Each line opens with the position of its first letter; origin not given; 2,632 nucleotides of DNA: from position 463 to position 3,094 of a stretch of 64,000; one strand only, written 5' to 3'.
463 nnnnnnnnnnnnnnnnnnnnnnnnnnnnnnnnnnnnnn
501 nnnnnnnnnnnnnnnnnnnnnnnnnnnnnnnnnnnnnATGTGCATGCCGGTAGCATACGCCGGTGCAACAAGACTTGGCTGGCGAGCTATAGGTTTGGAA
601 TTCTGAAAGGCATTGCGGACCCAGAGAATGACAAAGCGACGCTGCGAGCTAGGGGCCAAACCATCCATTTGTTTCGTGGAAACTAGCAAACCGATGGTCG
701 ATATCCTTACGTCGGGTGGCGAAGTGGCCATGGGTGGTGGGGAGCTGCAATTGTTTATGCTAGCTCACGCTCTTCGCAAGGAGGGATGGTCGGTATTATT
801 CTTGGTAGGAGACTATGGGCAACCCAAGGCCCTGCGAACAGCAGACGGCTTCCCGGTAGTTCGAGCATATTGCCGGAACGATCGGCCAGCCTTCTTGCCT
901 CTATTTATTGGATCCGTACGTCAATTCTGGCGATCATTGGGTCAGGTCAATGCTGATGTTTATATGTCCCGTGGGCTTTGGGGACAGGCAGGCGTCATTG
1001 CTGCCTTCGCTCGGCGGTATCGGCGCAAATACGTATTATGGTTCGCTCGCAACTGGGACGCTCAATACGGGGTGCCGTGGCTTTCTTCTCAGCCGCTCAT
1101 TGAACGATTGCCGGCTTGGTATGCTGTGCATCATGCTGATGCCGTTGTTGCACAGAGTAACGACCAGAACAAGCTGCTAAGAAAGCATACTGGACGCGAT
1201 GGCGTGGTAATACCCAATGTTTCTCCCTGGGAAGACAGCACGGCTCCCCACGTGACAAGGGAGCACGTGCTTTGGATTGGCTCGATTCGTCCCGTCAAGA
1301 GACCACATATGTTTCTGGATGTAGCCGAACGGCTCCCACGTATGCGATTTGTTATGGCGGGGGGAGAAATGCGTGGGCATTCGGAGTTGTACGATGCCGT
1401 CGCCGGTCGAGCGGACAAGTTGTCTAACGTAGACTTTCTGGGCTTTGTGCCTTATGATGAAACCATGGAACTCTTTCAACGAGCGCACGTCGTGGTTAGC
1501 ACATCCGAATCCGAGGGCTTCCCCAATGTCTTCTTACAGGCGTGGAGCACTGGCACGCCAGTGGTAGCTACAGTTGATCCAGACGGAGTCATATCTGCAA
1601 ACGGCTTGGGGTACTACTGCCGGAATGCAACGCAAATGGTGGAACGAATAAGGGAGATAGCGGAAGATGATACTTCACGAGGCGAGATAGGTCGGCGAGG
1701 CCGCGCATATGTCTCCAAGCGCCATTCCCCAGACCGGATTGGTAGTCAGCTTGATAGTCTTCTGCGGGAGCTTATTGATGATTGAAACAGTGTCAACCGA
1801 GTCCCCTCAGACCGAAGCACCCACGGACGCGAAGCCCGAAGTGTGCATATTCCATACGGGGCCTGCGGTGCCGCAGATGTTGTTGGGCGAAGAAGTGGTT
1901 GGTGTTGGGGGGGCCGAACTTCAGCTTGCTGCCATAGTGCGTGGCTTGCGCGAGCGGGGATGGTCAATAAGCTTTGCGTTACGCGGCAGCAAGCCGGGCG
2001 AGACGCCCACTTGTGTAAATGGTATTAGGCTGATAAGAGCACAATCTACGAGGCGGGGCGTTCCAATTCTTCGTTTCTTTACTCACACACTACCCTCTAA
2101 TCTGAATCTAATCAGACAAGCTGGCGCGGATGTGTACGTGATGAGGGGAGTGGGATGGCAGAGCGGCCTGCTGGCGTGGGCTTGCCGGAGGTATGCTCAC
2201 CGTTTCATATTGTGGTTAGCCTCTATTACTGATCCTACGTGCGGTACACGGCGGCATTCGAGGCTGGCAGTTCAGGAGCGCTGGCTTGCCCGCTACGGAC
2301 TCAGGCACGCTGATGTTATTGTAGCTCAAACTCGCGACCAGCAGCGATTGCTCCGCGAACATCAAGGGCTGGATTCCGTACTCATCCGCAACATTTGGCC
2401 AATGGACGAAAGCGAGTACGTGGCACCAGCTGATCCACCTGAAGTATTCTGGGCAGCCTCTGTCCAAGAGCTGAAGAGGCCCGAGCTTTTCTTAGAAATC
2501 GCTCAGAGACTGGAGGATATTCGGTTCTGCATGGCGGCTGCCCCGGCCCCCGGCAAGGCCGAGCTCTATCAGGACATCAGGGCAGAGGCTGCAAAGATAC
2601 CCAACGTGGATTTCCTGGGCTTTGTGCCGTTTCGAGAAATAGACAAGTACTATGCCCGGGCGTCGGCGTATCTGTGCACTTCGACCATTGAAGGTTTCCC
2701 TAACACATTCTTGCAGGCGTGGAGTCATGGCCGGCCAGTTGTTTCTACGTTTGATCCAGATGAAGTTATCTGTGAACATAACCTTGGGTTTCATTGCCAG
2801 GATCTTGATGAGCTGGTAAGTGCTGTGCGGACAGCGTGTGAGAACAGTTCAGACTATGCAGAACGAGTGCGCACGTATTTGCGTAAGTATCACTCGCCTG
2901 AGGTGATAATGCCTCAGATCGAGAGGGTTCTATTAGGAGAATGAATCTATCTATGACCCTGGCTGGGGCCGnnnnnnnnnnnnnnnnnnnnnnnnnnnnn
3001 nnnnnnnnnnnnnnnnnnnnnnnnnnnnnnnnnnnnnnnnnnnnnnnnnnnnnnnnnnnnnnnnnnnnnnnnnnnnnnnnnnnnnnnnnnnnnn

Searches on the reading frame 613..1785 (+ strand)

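Call 4: search_protein_families(library=pfam, proteins=[window:613-1785:+], max_evalue=0.01)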
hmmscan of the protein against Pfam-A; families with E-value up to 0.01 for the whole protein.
window:613-1785:+ (390 aa): 6 families
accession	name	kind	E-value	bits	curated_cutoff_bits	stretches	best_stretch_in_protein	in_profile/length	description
PF00534.26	Glycos_transf_1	-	1.7e-19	70.4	26.4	1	214-364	13-170/172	Glycosyl transferases group 1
PF13692.12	Glyco_trans_1_4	-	5e-19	69.4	27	1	218-352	3-142/142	Glycosyl transferases group 1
PF13579.12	Glyco_trans_4_4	-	1.1e-12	49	29.7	1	41-202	1-157/158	Glycosyl transferase 4-like domain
PF13524.12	Glyco_trans_1_2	-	2.8e-11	44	25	1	232-377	3-139/144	Glycosyl transferase-like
PF13439.12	Glyco_transf_4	-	4.5e-11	43.5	28.5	1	40-202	1-164/170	Glycosyltransferase Family 4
PF20706.3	GT4-conflict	-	3.8e-05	23.3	26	1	211-320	192-311/385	Family 4 Glycosyltransferase in conflict systems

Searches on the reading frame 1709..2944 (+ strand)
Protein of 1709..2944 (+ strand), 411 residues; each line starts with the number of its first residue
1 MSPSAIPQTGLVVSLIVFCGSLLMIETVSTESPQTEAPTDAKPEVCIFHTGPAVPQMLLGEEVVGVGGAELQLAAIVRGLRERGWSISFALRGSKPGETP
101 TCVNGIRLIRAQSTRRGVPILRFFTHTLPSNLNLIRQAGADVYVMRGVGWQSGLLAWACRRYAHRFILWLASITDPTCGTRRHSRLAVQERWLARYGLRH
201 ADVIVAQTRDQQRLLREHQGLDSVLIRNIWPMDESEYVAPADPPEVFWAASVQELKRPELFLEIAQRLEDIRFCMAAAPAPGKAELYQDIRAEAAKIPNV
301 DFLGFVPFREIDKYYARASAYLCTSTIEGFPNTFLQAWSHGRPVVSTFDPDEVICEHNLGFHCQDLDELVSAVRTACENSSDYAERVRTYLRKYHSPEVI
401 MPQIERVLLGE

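Call 4: search_protein_families(library=pfam, proteins=[window:1709-2944:+], max_evalue=0.01)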
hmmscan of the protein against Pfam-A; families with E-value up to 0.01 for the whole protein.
window:1709-2944:+ (411 aa): 4 families
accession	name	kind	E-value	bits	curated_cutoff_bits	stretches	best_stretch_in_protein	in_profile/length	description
PF13692.12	Glyco_trans_1_4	-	1e-15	58.7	27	1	246-378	4-141/142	Glycosyl transferases group 1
PF13579.12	Glyco_trans_4_4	-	1.1e-12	49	29.7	1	67-224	1-150/158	Glycosyl transferase 4-like domain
PF00534.26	Glycos_transf_1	-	2.8e-12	47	26.4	1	239-392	11-170/172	Glycosyl transferases group 1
PF13439.12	Glyco_transf_4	-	3.8e-07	30.7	28.5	1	66-223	1-156/170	Glycosyltransferase Family 4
